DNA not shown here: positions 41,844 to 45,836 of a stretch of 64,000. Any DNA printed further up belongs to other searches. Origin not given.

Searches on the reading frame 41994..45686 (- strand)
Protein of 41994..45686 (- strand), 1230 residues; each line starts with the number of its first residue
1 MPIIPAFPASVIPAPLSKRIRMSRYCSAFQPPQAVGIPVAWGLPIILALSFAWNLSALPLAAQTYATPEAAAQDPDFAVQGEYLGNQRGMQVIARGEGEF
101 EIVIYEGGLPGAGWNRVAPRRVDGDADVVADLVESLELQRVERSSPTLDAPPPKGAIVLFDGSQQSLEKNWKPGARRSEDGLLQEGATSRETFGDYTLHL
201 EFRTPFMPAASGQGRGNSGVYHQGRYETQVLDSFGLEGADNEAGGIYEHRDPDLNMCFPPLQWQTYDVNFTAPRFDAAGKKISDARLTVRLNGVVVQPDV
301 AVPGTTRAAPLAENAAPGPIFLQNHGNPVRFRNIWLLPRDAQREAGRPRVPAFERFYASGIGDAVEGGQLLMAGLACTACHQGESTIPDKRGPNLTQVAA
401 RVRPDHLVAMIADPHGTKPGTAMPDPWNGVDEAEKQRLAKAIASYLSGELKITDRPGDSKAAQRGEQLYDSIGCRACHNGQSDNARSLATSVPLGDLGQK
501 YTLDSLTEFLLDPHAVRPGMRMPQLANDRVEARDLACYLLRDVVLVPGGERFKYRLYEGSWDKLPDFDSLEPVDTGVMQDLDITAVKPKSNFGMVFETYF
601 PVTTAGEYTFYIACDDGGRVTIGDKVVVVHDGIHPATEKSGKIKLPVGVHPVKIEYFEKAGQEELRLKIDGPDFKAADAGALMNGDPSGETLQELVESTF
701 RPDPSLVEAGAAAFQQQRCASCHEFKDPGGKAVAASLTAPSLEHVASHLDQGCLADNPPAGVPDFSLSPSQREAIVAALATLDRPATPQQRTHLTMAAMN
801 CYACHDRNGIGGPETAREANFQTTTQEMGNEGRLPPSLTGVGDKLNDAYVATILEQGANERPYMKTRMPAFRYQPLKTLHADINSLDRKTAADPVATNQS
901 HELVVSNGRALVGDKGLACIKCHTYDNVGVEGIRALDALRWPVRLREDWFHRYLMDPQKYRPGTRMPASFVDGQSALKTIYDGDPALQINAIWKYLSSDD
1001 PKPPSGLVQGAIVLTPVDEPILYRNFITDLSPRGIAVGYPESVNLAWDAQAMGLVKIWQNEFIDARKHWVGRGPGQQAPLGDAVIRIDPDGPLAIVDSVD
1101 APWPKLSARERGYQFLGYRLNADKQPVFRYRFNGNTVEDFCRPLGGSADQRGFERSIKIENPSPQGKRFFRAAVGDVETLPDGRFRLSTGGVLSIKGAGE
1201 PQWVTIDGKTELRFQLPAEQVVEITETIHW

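Call 8: search_protein_families(library=pfam, proteins=[window:41994-45686:-], max_evalue=0.001)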
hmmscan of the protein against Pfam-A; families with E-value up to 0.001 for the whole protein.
window:41994-45686:- (1230 aa): 5 families
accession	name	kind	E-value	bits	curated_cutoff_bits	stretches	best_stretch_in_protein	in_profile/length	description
PF06439.18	3keto-disac_hyd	-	1.9e-33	116.6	26.8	1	155-336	1-186/187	3-keto-disaccharide hydrolase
PF13442.11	Cytochrome_CBB3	-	1.4e-19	70.6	27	0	707-777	3-66/68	Cytochrome C oxidase, cbb3-type, subunit III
PF00034.26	Cytochrom_C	-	3.6e-18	67.1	21.3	0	367-427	3-67/90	Cytochrome c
PF07691.17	PA14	-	2.9e-11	43.8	24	1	587-668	41-132/147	PA14 domain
PF14522.11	Cytochrome_C7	-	3.6e-06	27.1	24.8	0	790-810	5-24/67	Cytochrome c7 and related cytochrome c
